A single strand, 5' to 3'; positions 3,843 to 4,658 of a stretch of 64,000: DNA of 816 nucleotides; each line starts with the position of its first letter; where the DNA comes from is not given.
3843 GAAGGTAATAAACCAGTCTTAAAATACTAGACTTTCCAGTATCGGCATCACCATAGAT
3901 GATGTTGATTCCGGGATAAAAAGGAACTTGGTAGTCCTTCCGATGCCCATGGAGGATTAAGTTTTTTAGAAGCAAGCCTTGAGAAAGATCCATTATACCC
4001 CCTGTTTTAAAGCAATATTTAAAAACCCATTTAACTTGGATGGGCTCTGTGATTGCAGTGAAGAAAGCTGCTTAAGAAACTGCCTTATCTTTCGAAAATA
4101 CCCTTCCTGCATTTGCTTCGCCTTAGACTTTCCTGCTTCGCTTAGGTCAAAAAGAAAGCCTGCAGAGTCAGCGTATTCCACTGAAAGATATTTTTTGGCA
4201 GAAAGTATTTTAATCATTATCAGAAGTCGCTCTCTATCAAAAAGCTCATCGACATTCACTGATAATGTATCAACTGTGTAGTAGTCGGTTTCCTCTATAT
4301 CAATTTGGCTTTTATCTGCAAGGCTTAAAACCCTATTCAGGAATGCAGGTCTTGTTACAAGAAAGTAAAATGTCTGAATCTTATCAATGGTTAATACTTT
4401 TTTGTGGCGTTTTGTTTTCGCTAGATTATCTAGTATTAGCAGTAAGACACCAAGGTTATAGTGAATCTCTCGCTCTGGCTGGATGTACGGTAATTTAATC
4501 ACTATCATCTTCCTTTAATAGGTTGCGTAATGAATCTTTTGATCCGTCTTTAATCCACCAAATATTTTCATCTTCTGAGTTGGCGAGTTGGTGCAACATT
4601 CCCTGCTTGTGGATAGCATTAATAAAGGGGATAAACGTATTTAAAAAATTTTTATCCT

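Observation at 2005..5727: Translationally coupled three-gene cassette (lipase-like alpha/beta hydrolase, small helical protein, SbcC/Rad50-like coiled-coil ABC ATPase with CPxC hook) resembling a Lamassu / ABC-3C anti-phage system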

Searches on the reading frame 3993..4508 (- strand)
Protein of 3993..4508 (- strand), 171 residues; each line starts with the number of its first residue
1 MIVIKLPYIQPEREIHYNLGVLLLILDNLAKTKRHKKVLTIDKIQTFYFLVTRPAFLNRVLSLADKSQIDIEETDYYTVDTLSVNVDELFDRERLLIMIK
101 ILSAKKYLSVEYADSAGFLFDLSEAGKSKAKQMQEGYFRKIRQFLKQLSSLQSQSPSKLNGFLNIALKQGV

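Call 3: search_protein_families(library=pfam, proteins=[window:3993-4508:-], max_evalue=0.1)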
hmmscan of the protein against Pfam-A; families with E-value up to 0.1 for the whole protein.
window:3993-4508:- (171 aa): 2 families
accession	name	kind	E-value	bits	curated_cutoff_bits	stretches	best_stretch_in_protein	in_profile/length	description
PF20290.3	MC4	-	4.2e-47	160.2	28.1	1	29-160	1-132/133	ABC-three component (ABC-3C) system Middle Component 4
PF20288.3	MC2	-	0.052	13.9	26.9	1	99-162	71-134/145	ABC-three component (ABC-3C) system Middle Component 2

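Call 4: search_protein_families(library=padloc, proteins=[window:3993-4508:-], max_evalue=0.1)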
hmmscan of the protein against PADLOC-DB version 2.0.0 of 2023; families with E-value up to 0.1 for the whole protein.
window:3993-4508:- (171 aa): 2 families
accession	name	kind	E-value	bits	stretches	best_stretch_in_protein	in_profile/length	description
PDLC03869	LmuC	-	3.4e-47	158.2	1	4-169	3-166/168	-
PDLC03875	LmuC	-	2.9e-05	22.1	1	98-157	73-132/149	-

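Call 7: search_protein_families(library=ncbifam, proteins=[window:3993-4508:-], max_evalue=0.1)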
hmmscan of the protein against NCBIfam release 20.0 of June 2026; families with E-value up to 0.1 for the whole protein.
window:3993-4508:- (171 aa): 0 families

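Call 10: search_solved_structures(query=window:3993-4508:-, max_evalue=1, show_alignments=2)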
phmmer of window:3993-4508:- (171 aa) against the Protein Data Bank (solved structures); distinct sequences matched with E-value up to 1: 0.

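Call 29: search_protein_families(library=phrogs, proteins=[window:3993-4508:-], max_evalue=0.01)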
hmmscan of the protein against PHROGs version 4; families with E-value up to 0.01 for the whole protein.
window:3993-4508:- (171 aa): 2 families
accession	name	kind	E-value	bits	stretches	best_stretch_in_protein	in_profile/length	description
phrog_1894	-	unknown function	8.1e-24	85.5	1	5-168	5-168/170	-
phrog_28891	-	unknown function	0.0054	17.1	1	106-164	137-195/342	-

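Call 55: list_cluster_members(proteins=[P0001, P0121, window:3993-4508:-, window:6291-8888:+, window:10972-12498:-])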
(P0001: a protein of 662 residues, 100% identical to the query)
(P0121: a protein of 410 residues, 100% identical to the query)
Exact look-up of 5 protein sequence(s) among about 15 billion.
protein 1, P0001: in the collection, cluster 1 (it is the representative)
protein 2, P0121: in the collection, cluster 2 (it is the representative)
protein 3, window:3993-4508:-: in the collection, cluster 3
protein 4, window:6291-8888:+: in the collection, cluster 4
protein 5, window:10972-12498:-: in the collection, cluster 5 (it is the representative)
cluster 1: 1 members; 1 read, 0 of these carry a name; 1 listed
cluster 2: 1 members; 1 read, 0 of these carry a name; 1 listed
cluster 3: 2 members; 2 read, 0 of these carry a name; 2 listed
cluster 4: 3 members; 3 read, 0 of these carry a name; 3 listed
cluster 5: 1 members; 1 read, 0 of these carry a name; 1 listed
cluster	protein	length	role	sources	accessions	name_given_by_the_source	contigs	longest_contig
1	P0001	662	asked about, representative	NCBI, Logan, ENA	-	-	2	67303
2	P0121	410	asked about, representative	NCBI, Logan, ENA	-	-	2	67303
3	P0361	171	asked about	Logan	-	-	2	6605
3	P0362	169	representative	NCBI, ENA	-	-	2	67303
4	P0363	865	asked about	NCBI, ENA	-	-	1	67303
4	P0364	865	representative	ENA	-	-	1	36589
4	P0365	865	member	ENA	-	-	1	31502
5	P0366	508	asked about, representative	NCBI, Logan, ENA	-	-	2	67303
